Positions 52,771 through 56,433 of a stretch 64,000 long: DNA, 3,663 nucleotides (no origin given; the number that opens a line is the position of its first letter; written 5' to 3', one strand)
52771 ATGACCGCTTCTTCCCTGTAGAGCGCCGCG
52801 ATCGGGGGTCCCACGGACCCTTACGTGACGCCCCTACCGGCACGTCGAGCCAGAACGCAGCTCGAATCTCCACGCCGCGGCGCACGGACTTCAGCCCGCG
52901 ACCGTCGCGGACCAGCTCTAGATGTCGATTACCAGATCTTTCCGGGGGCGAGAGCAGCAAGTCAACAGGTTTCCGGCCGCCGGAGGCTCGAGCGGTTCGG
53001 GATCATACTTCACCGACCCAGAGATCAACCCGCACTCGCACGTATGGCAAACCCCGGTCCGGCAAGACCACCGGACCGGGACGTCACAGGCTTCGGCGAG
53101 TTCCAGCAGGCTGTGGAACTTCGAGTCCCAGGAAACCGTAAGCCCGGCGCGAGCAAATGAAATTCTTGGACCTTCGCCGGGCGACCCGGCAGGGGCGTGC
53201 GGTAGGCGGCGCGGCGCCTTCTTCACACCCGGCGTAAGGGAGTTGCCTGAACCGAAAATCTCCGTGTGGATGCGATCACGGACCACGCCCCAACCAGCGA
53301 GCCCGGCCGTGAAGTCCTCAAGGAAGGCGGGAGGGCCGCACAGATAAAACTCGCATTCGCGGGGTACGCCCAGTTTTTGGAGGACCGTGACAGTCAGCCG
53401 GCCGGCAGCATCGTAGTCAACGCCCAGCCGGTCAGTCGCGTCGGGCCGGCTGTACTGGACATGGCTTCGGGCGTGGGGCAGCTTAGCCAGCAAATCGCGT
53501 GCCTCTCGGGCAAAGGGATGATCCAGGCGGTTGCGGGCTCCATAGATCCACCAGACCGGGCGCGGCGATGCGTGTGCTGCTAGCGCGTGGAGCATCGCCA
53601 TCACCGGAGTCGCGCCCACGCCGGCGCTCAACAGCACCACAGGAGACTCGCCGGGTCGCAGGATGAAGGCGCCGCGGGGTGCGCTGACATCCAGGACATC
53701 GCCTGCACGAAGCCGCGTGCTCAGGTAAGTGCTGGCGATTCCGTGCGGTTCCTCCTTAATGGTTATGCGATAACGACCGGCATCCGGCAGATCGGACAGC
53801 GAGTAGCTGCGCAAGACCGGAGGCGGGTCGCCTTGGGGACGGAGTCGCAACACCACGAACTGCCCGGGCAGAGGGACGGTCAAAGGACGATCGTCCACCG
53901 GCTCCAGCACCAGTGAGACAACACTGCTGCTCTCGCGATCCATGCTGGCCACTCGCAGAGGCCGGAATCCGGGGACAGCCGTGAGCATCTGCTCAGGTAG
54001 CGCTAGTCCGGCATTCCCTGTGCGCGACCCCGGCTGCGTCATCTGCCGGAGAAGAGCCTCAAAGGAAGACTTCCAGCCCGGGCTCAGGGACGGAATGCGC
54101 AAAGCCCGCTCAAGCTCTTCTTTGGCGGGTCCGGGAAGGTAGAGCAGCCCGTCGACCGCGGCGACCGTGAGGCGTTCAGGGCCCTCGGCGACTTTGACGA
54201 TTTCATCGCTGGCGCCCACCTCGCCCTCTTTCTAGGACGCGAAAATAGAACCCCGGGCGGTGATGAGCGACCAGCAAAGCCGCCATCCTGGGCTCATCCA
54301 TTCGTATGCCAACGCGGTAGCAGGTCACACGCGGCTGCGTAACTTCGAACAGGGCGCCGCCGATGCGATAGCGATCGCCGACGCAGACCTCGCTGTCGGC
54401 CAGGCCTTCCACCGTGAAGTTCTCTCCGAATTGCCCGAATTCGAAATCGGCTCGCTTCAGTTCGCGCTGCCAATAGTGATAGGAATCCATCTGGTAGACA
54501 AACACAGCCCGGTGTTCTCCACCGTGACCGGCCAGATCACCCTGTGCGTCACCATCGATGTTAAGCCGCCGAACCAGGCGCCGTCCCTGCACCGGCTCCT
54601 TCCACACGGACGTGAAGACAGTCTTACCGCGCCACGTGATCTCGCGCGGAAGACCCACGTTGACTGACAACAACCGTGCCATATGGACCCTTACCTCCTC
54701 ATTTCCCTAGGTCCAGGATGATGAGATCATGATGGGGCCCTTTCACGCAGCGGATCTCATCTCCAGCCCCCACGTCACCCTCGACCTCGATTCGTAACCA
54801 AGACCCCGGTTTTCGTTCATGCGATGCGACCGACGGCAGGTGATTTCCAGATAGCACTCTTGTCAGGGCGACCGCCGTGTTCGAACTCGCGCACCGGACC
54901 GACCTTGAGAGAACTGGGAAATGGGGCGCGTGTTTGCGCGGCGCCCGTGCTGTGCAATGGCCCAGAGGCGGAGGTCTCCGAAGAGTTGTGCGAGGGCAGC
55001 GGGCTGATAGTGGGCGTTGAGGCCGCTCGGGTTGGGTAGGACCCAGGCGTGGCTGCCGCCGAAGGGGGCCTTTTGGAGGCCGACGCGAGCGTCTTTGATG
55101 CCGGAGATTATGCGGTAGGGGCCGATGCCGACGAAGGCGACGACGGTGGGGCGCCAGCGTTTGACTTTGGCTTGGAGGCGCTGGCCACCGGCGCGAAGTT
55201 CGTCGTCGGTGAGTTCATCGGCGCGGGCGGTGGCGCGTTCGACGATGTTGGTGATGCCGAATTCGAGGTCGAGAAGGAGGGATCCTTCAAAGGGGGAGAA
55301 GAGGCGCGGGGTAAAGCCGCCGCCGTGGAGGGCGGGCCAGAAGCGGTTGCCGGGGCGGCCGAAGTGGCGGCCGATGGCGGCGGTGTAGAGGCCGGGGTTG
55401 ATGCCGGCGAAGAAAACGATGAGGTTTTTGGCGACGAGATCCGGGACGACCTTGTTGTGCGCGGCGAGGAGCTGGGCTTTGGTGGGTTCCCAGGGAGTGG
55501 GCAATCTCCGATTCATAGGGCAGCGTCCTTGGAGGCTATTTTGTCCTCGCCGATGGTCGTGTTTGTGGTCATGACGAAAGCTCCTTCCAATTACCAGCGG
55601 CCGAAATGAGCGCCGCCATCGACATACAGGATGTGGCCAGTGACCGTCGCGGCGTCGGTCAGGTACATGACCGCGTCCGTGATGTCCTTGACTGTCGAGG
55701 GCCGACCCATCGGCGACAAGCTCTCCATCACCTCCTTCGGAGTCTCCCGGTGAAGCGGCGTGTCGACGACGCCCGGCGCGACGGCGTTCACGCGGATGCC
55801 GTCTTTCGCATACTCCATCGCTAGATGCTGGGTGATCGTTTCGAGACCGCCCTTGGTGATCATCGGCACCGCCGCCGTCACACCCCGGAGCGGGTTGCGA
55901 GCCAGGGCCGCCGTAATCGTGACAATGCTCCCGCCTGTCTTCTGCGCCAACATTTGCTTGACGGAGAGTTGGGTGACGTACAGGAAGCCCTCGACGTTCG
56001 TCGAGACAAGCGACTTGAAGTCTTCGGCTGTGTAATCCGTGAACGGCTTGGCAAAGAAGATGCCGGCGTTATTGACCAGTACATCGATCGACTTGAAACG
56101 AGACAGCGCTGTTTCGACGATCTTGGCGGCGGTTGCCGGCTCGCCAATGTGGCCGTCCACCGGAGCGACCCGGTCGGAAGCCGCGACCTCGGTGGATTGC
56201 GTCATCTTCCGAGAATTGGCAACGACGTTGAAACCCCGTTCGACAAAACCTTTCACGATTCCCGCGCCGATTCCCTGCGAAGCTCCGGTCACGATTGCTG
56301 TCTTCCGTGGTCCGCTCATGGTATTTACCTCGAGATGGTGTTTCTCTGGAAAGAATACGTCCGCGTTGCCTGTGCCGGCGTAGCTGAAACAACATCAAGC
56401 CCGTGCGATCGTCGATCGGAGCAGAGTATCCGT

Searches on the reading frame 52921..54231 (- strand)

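Call 45: search_protein_families(library=pfam, max_evalue=0.01, proteins=[window:52921-54231:-])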
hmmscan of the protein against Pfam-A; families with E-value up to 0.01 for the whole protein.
window:52921-54231:- (437 aa): 4 families
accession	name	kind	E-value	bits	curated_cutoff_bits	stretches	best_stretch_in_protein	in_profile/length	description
PF00175.26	NAD_binding_1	-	9.9e-13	49.1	22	1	200-306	1-106/109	Oxidoreductase NAD-binding domain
PF03475.19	YiiM_3-alpha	-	2.1e-09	37.5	22.7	1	22-62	2-42/44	YiiM-like, 3-alpha helix domain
PF00111.32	Fer2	-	3.6e-09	36.9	21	1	374-430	18-77/77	2Fe-2S iron-sulfur cluster binding domain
PF00970.30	FAD_binding_6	-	2.6e-08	34.5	21.1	1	97-189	7-97/99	Oxidoreductase FAD-binding domain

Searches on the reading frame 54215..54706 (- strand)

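Call 45: search_protein_families(library=pfam, max_evalue=0.01, proteins=[window:54215-54706:-])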
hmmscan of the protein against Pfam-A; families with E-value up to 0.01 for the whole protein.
window:54215-54706:- (164 aa): 1 family
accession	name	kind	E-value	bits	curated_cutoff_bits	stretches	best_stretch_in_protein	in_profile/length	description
PF03473.23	MOSC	-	2.1e-31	108.9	22.7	1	60-161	4-111/120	MOSC domain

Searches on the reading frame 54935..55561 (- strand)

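Call 45: search_protein_families(library=pfam, max_evalue=0.01, proteins=[window:54935-55561:-])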
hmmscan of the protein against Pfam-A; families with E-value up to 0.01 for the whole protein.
window:54935-55561:- (209 aa): 1 family
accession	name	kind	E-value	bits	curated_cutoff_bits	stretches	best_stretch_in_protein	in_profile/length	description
PF03167.25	UDG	-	8.1e-18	65.3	24.3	1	41-197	2-140/141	Uracil DNA glycosylase superfamily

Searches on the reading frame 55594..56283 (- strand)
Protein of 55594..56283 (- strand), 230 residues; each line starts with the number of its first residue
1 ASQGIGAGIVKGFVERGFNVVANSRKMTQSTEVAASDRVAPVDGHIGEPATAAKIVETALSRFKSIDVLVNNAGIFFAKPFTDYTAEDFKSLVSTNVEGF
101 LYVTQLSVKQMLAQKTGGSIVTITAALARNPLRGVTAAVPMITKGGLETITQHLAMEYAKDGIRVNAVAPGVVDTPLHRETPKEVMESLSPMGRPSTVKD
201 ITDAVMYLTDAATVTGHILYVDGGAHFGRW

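Call 45: search_protein_families(library=pfam, max_evalue=0.01, proteins=[window:55594-56283:-])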
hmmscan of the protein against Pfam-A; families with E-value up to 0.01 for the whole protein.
window:55594-56283:- (230 aa): 6 families
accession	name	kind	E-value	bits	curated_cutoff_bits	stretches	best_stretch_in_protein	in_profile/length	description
PF13561.12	adh_short_C2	-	5.6e-47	160.7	27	1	2-226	5-236/236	Enoyl-(Acyl carrier protein) reductase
PF00106.31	adh_short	-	2.6e-37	128.6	26.6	1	1-182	8-191/195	short chain dehydrogenase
PF23441.1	SDR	-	2e-06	27.8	27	1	64-225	89-255/258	SDR-like rossmann domain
PF08659.16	KR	-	6.6e-05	23.3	22.6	1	4-110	11-126/180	KR domain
PF21777.3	SDR-like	-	0.00076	20.6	24.7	0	199-220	76-97/98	Short chain dehydrogenase-like protein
PF13460.12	NAD_binding_10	-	0.0025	18.1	27.2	1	3-113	4-106/184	NAD(P)H-binding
